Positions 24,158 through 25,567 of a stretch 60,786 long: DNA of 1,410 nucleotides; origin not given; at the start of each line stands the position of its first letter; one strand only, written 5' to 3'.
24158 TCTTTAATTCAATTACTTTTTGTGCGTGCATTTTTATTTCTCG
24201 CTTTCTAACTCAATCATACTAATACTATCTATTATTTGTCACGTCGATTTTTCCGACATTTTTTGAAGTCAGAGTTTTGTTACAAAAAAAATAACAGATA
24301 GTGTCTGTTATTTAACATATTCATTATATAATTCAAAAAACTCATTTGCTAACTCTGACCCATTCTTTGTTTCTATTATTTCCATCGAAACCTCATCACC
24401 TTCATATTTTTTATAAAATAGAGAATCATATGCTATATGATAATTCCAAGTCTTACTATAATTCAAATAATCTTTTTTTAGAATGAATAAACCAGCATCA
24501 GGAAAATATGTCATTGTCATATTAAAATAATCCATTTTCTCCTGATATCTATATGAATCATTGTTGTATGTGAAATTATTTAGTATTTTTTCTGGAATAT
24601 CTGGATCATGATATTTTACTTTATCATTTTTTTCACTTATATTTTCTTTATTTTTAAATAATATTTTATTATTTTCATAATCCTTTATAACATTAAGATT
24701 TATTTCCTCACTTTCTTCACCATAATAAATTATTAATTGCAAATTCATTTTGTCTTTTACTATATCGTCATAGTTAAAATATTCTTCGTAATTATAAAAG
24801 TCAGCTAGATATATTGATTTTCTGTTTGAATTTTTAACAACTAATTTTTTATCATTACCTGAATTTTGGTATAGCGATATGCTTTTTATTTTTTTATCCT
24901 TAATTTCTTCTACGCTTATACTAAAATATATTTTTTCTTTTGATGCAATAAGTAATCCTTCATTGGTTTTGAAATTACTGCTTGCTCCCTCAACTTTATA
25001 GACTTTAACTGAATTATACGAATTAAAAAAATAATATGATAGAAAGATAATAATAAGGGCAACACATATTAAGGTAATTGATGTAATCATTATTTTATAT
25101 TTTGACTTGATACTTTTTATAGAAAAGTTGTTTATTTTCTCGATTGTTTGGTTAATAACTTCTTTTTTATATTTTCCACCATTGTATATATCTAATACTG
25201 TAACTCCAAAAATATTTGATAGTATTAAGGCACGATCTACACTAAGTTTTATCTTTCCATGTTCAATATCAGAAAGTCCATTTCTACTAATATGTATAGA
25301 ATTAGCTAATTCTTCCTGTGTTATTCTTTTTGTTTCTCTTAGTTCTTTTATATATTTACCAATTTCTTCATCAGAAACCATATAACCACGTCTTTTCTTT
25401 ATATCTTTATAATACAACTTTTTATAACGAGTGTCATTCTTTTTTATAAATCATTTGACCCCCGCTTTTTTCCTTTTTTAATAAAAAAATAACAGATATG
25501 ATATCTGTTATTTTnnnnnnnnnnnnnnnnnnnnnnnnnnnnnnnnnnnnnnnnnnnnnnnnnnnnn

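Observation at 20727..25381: Cassette A: membrane-tethered XRE sensor, one ABC ATPase, two different FtsX-type permeases and a small secreted protein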

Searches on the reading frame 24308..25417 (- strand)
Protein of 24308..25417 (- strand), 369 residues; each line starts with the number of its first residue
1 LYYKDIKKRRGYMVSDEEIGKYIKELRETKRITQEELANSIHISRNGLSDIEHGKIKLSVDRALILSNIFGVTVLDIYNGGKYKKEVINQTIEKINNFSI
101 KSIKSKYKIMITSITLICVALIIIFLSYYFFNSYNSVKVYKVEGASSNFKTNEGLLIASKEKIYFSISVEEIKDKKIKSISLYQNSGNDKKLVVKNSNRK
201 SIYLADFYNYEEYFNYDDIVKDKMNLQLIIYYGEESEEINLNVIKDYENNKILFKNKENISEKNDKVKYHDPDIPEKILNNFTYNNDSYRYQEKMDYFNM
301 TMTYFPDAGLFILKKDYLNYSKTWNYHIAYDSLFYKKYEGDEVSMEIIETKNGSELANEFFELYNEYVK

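Call 3: search_protein_families(library=pfam, proteins=[window:24308-25417:-], max_evalue=1)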
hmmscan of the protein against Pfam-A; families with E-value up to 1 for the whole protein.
window:24308-25417:- (369 aa): 9 families
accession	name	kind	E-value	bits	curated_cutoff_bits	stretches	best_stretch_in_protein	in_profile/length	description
PF01381.28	HTH_3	-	9.2e-12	45.3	23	1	23-75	1-53/55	Helix-turn-helix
PF12844.13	HTH_19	-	1.7e-08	34.6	30.2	1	20-73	1-54/64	Helix-turn-helix domain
PF13560.12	HTH_31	-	1.2e-06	29.2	27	1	18-73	1-57/64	Helix-turn-helix domain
PF13443.12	HTH_26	-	0.0002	22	22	1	23-78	2-58/63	Cro/C1-type HTH DNA-binding domain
PF13413.12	HTH_25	-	0.0024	18.1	24.6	1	23-57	2-36/62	Helix-turn-helix domain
PF13744.12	HTH_37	-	0.0039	17.4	27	1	18-62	18-63/80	Helix-turn-helix domain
PF20973.2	VUPS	-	0.022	14.8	27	1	63-135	80-146/206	Vitamin uptake-like sensor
PF13412.12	HTH_24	-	0.031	14.3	21.9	1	23-48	9-34/48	Winged helix-turn-helix DNA-binding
PF13623.11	SurA_N_2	-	0.045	14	28.5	0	101-145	2-49/145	SurA-like N-terminal domain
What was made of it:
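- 24308..25381 (-): Membrane-tethered XRE-family one-component regulator: 357 aa from the ATG, or 369 aa from the TTG at 25417. It has an N-terminal HTH, one TM helix (aa 97-115), a conserved juxtamembrane motif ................, and an extracytoplasmic domain of about 240 aa with no known family. Pfam HTH_3 E=9e-12 (call 3).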

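Call 4: search_protein_families(library=ncbifam, proteins=[window:24308-25417:-], max_evalue=1)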
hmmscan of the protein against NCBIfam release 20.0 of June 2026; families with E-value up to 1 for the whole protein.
window:24308-25417:- (369 aa): 14 families
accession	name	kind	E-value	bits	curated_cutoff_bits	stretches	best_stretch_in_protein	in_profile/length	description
TIGR03070.1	couple_hipB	subfamily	1e-08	35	71.65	1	17-72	1-56/58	type II toxin-antitoxin system Y4mF family antitoxin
NF041575.1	antitoxPezA_Strep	equivalog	1.6e-07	31.4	290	1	19-85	2-68/158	type II toxin-antitoxin system antitoxin PezA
NF003162.0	PRK04140.1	equivalog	4.9e-07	29.1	263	1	11-97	121-205/317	transcriptional regulator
TIGR00270.2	TIGR00270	equivalog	1.1e-06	28.5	110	1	17-84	74-141/159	multiprotein bridging factor aMBF1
TIGR02607.1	antidote_HigA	equivalog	3.5e-06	26.7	47.7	1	31-73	20-62/81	HigA family addiction module antitoxin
NF047948.1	male_kill_WMK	equivalog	5.2e-06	26.1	300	1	17-90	161-234/300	WO male-killing family protein Wmk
NF041951.1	phage_RstR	subfamily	0.00013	22.2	80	1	19-87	3-70/108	RstR family transcriptional repressor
NF038139.1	Reg_Aceta_RamB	equivalog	0.0019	16.9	700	1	19-73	3-57/465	acetate metabolism transcriptional regulator RamB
NF006015.0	PRK08154.1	subfamily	0.0024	17.1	204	1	17-96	29-111/314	anaerobic benzoate catabolism transcriptional regulator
TIGR03830.1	CxxCG_CxxCG_HTH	subfamily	0.0086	15.9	61.8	1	14-60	61-107/127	type II TA system antitoxin MqsA family protein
NF058600.1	TransRegSco1979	equivalog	0.013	14.6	350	1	19-73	9-63/280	Sco1979 family transcriptional regulator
NF007271.0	PRK09726.1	equivalog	0.019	14.9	79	1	17-53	11-47/88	type II toxin-antitoxin system antitoxin HipB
NF007408.0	PRK09943.1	equivalog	0.049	13.2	211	1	16-82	3-71/185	HTH-type transcriptional regulator PuuR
NF047763.1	LIC_10572_fam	equivalog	0.46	10.4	200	1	85-148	61-124/205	LIC_10572 family protein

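Call 48: find_related_loci(query=A7, collection=genome_contigs, flank=10000)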
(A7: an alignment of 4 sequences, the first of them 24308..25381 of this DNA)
Query A7 (357 aa) in genome_contigs; peptide patterns used: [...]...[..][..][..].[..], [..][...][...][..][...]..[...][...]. (x = any residue, [..] = any of these).
414 stretches matched a pattern; 29 encode a relative of the query (tblastn E <= 1e-3); 29 distinct loci.
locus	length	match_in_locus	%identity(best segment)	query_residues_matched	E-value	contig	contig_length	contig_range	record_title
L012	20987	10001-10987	35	2-325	3e-42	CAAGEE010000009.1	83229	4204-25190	MAG TPA_asm: Bacilli bacterium, isolate HGM10852, WGS project CAAGEE010000000 data, contig: SRS476155_44_k119_48547, who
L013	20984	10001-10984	33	2-326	2e-36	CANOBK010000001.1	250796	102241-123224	MAG TPA_asm: uncultured Bacillales bacterium isolate SRR19759455_bin.3_metawrap_v1.3_MAG genome assembly, contig: NODE.2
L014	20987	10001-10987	32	2-338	1e-34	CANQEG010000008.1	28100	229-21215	MAG: uncultured Bacilli bacterium isolate Lapin-007__bin30 genome assembly, contig: Lapin-007__NODE_530_length_28100_cov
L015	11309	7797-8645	34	5-283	2e-31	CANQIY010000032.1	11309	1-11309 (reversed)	MAG: uncultured Bacilli bacterium isolate Lapin-027__bin69 genome assembly, contig: Lapin-027__NODE_5752_length_11309_co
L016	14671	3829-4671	33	2-279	2e-31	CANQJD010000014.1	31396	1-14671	MAG: uncultured Bacilli bacterium isolate Lapin-032__bin104 genome assembly, contig: Lapin-032__NODE_2330_length_31396_c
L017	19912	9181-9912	35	1-241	2e-31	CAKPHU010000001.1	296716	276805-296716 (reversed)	MAG: uncultured Bacilli bacterium isolate REFINED_METABAT215_TOP10_CONTIGS_1500_ASSEMBLY_K77_MERGED__Hadza_MoBio_C-REDO_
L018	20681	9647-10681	29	6-354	1e-30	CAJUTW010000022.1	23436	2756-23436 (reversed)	MAG TPA_asm: uncultured Bacilli bacterium isolate MGBC165561 genome assembly, contig: MGBC165561.22, whole genome shotgu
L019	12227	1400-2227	34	7-280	4e-30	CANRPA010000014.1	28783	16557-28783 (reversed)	MAG: uncultured Bacilli bacterium isolate Lapin-019__bin10 genome assembly, contig: Lapin-019__NODE_915_length_28783_cov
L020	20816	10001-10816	33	1-275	3e-29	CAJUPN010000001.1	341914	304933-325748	MAG TPA_asm: uncultured Bacilli bacterium isolate MGBC164624 genome assembly, contig: MGBC164624.1, whole genome shotgun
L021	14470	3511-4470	31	5-313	4e-29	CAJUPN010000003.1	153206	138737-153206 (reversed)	MAG TPA_asm: uncultured Bacilli bacterium isolate MGBC164624 genome assembly, contig: MGBC164624.3, whole genome shotgun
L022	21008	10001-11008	34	2-332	4e-41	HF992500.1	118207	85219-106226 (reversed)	Mycoplasma sp. CAG:877 genomic scaffold, scf58, whole genome shotgun sequence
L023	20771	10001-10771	29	2-262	6e-25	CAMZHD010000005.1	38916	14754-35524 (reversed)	MAG TPA_asm: uncultured Bacillales bacterium isolate SRR10912542_bin.29_metaWRAP_v1.3_MAG genome assembly, contig: ERZ14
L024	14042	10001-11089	32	1-353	1e-23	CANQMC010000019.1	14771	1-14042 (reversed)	MAG: uncultured Bacilli bacterium isolate Lapin-014__bin58 genome assembly, contig: Lapin-014__NODE_3409_length_14771_co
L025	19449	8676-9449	32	1-259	4e-23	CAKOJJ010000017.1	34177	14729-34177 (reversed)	MAG: uncultured Bacilli bacterium isolate REFINED_METABAT215_TOP10_CONTIGS_1500_ASSEMBLY_K77_MERGED__Hadza_MoBio_hadza-A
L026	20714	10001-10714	30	1-243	4e-23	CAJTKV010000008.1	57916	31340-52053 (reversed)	MAG TPA_asm: uncultured Bacilli bacterium isolate MGBC102277 genome assembly, contig: MGBC102277.8, whole genome shotgun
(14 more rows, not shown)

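Call 64: search_protein_families(library=ncbifam, proteins=[L019:2577-4811:+, L019:4804-5442:+, L019:5469-5972:+, L013:11227-11955:+, L013:12052-12465:+, L013:12456-13292:+, L013:13298-13825:+, L013:13827-14444:+, L012:11639-12070:+, L012:14028-15059:+], max_evalue=0.01)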
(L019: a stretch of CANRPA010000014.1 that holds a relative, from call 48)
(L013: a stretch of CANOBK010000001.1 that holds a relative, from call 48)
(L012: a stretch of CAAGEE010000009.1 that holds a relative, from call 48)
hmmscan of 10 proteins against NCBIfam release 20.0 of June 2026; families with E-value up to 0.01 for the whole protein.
L019:2577-4811:+ (744 aa): 1 family
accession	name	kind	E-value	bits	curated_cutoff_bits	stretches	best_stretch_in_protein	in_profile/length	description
TIGR01654.1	bact_immun_7tm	subfamily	4e-11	42.1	189.35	1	28-643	8-595/681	bacteriocin-associated integral membrane protein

L019:4804-5442:+ (212 aa): 199 families (the best 25 are shown)
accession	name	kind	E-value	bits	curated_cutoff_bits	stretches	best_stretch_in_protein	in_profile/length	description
TIGR03608.1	L_ocin_972_ABC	subfamily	6.6e-80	267.4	254.85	1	4-209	1-206/206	putative bacteriocin export ABC transporter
TIGR02673.1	FtsE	equivalog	2.2e-54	184.4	264.85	1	1-204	1-204/214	cell division ATP-binding protein FtsE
NF038007.1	ABC_ATP_DarD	equivalog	6.7e-54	182.7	375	1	1-211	1-215/218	darobactin export ABC transporter ATP-binding protein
TIGR02315.1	ABC_phnC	equivalog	2.9e-49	167.7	266.1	1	1-210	1-220/243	phosphonate ABC transporter ATP-binding protein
NF007826.0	PRK10535.1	equivalog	9e-49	166.3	966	1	14-210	20-217/648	macrolide ABC transporter ATP-binding protein/permease MacB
TIGR02211.1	LolD_lipo_ex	equivalog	3.6e-47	160.7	307.75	1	2-211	2-216/221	lipoprotein-releasing ABC transporter ATP-binding protein LolD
TIGR02982.1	heterocyst_DevA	subfamily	2.2e-43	148.4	295.8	1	14-210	18-215/220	ABC exporter ATP-binding subunit, DevA family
NF043075.1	MMSYN1_0197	equivalog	4.5e-43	147.5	550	1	1-207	2-204/341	spermidine/putrescine ABC transporter ATP-binding protein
NF006987.0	PRK09452.1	equivalog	6.6e-41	140.2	482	1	1-209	17-221/378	spermidine/putrescine ABC transporter ATP-binding protein PotA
TIGR04521.1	ECF_ATPase_2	equivalog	3.2e-40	138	330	1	14-210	18-219/279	energy-coupling factor transporter ATPase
NF008639.0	PRK11629.1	equivalog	9.6e-40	136.4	360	1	16-207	25-217/234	lipoprotein-releasing ABC transporter ATP-binding protein LolD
TIGR04520.1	ECF_ATPase_1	equivalog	9.7e-40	136.7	315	1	2-210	1-210/269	energy-coupling factor transporter ATPase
NF008621.0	PRK11607.1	equivalog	5e-39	134.2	613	1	2-200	20-213/377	putrescine ABC transporter ATP-binding subunit PotG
TIGR02857.1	CydD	equivalog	5.2e-39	134.6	435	1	2-209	322-529/529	thiol reductant ABC exporter subunit CydD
NF007879.0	PRK10584.1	equivalog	9.3e-39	133.5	336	1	15-210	24-220/228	putative ABC transporter ATP-binding protein YbbA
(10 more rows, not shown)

L019:5469-5972:+ (167 aa): 5 families
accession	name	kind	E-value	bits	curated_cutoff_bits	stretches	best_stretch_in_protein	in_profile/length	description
TIGR02227.1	sigpep_I_bact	equivalog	2.3e-39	134.9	47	1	9-161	3-162/162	signal peptidase I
NF008114.0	PRK10861.1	equivalog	5.6e-10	39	277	1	118-162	264-306/324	signal peptidase I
TIGR02771.1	TraF_Ti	equivalog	9.6e-09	35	100.25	1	68-154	82-166/171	conjugative transfer signal peptidase TraF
TIGR02754.1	sod_Ni_protease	equivalog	2.9e-08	34.1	63.25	1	30-77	2-55/90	nickel-type superoxide dismutase maturation protease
TIGR02228.1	sigpep_I_arch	equivalog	0.0001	22.2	51.85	1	11-78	9-86/158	signal peptidase I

L013:11227-11955:+ (242 aa): 0 families

L013:12052-12465:+ (137 aa): 0 families

L013:12456-13292:+ (278 aa): 0 families

L013:13298-13825:+ (175 aa): 0 families

L013:13827-14444:+ (205 aa): 193 families (the best 25 are shown)
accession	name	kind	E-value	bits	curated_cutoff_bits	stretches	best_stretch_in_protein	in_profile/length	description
TIGR03740.1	galliderm_ABC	subfamily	1.4e-35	123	309.75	1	2-201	1-207/223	lantibiotic protection ABC transporter ATP-binding subunit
NF047568.1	PSM_export_PmtC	equivalog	2.9e-34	118.9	375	1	3-199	2-201/290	phenol-soluble modulin export ABC transporter ATP-binding protein PmtC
TIGR03608.1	L_ocin_972_ABC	subfamily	1.2e-33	116.3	254.85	1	4-180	1-195/206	putative bacteriocin export ABC transporter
TIGR01188.1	drrA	subfamily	1.1e-30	107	312.45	1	9-197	1-203/302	daunorubicin resistance ABC transporter, ATP-binding protein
NF000355.4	ribo_prot_ABC_F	equivalog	1.3e-30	106.7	380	1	2-178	3-173/499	ribosomal protection-like ABC-F family protein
NF040873.1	AztA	equivalog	1.2e-29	103.3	220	1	12-185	3-185/191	zinc ABC transporter ATP-binding protein AztA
TIGR02673.1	FtsE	equivalog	7.5e-27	94.4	264.85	1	1-179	1-197/214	cell division ATP-binding protein FtsE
TIGR01166.1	cbiO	subfamily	8.6e-27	93.8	211.8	2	97-179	105-187/190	cobalt ABC transporter, ATP-binding protein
NF007090.0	PRK09544.1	equivalog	2.1e-26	92.9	306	1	2-200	5-202/251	zinc ABC transporter ATP-binding protein ZnuC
NF000169.2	ABCF_Sal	exception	2.9e-26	92.2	725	2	2-69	316-383/542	Sal family ABC-F type ribosomal protection protein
TIGR03522.1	GldA_ABC_ATP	equivalog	1.3e-25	90.5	402.6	1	3-203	4-217/301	gliding motility-associated ABC transporter ATP-binding subunit GldA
NF041861.1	YtfR_transport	equivalog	1.7e-25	89.4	850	1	1-200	1-219/492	galactofuranose ABC transporter, ATP-binding protein YtfR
TIGR02315.1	ABC_phnC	equivalog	3.2e-25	88.9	266.1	2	94-197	120-225/243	phosphonate ABC transporter ATP-binding protein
NF008442.0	PRK11288.1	equivalog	5.1e-25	87.7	689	1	1-179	7-203/504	L-arabinose ABC transporter ATP-binding protein AraG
TIGR04521.1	ECF_ATPase_2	equivalog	1.3e-24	86.8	330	2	96-202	120-229/279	energy-coupling factor transporter ATPase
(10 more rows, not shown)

L012:11639-12070:+ (143 aa): 0 families

L012:14028-15059:+ (343 aa): 0 families
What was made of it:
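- On Lactococcin 972-type bacteriocin locus: For comparison, the L019 ATPase passes at 267.4 bits (call 64).
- Closest known: Lactococcin 972-type loci. Same: A homologue of the regulator sits beside a genuine Lcn972-type ABC pair in L019 (call 64).
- In L013 the regulator sits beside a lantibiotic-protection-like ABC system (call 64).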

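Call 65: search_protein_families(library=pfam, proteins=[L019:2577-4811:+, L019:5469-5972:+, L013:11227-11955:+, L013:12052-12465:+, L013:12456-13292:+, L013:13298-13825:+, L013:14431-14901:+, L012:11639-12070:+, L012:14028-15059:+, L021:4692-5414:+], max_evalue=0.01)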
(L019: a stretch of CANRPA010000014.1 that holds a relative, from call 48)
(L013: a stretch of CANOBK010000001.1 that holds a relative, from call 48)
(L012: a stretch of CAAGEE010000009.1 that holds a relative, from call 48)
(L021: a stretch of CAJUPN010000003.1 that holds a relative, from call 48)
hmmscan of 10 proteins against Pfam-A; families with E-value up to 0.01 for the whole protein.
L019:2577-4811:+ (744 aa): 0 families

L019:5469-5972:+ (167 aa): 2 families
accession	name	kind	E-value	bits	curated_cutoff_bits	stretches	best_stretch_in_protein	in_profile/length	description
PF10502.14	Peptidase_S26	-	3.2e-38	131.8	22.9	1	9-157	6-167/168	Signal peptidase, peptidase S26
PF00717.28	Peptidase_S24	-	2.2e-05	24.6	23.3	1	29-79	38-86/116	Peptidase S24-like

L013:11227-11955:+ (242 aa): 0 families

L013:12052-12465:+ (137 aa): 0 families

L013:12456-13292:+ (278 aa): 0 families

L013:13298-13825:+ (175 aa): 1 family
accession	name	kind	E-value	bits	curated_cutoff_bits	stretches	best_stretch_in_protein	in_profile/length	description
PF09716.15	ETRAMP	-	0.0091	16.4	29.1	1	15-107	11-75/81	Malarial early transcribed membrane protein (ETRAMP)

L013:14431-14901:+ (156 aa): 0 families

L012:11639-12070:+ (143 aa): 0 families

L012:14028-15059:+ (343 aa): 1 family
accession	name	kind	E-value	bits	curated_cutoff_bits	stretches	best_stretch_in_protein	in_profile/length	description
PF02687.27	FtsX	-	0.0066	16.9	25.5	1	220-331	5-119/120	FtsX-like permease C-terminal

L021:4692-5414:+ (240 aa): 0 families

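Call 75: search_solved_structures(query=A7, max_evalue=0.1)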
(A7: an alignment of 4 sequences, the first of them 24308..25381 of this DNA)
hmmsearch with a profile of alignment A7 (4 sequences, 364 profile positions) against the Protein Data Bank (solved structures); distinct sequences matched with E-value up to 0.1: 81 (the best 60 are shown).
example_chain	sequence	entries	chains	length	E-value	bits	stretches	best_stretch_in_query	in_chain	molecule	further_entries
8tac_A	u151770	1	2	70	3.2e-11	46.3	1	2-59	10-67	DBP48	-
2p5t_A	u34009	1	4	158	3.9e-11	46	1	6-80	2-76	Putative transcriptional regulator PezA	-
9k3w_A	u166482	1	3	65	1.7e-10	43.9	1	9-66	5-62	Transcriptional regulator, PbsX family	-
7t8i_A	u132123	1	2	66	8.2e-10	41.7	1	5-64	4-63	Phage element (ICEBs1)transcriptional regulator (Xre family)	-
2xiu_A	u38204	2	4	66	6.8e-08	35.3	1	8-65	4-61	CYLR2 | CYLR2 SYNONYM CYTOLYSIN REPRESSOR 2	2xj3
1utx_A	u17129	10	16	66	9.1e-08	34.9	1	8-65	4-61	CYLR2 | cytolysin regulator 2 | PUTATIVE TRANSCRIPTION REGULATOR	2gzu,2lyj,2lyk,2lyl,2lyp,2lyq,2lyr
9sf2_A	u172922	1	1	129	1e-07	34.7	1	6-78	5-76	Transcriptional regulator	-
2mez_A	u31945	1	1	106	5e-07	32.5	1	8-73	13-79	Multiprotein Bridging Factor (MBP-like)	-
6rnz_A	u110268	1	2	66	1.1e-06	31.3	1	10-67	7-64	HTH-type transcriptional regulator DdrOC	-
1adr_A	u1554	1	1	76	1.2e-06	31.3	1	1-71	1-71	P22 C2 REPRESSOR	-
8ezt_A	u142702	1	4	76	1.4e-06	31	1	1-61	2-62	HipB(Lp)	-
6rnx_A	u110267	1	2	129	2.6e-06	30.1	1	10-68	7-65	HTH-type transcriptional regulator DdrOC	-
6rmq_A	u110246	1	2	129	3.2e-06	29.8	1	10-68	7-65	HTH-type transcriptional regulator DdrOC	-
5w4m_A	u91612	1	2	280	3.2e-06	29.8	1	3-72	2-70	Transcriptional regulator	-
5w4n_A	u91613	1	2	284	3.4e-06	29.7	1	3-72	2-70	Transcriptional regulator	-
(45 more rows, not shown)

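Call 86: search_protein_families(library=padloc, proteins=[window:24308-25381:-], max_evalue=0.01)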
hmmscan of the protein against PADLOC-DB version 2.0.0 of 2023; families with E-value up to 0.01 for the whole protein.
window:24308-25381:- (357 aa): 7 families
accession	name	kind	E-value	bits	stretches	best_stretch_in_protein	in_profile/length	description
PDLC02926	HTH_VI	-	1.7e-09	35.8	1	7-58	2-53/92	-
PDLC03665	Control_protein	-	1.1e-06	26.8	1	8-66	10-69/77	control protein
PDLC04142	capH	-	6.2e-06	25.2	1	7-62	7-62/103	capH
PDLC04775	PDC-M69A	-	9e-06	24.2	1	5-98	6-97/113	-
PDLC03954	RmrA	-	1.2e-05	22.5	1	8-73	12-76/380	-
PDLC03947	RmrA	-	0.00016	18.7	1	6-113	11-112/383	-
PDLC03952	RmrA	-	0.0017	15.3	1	9-44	25-60/395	-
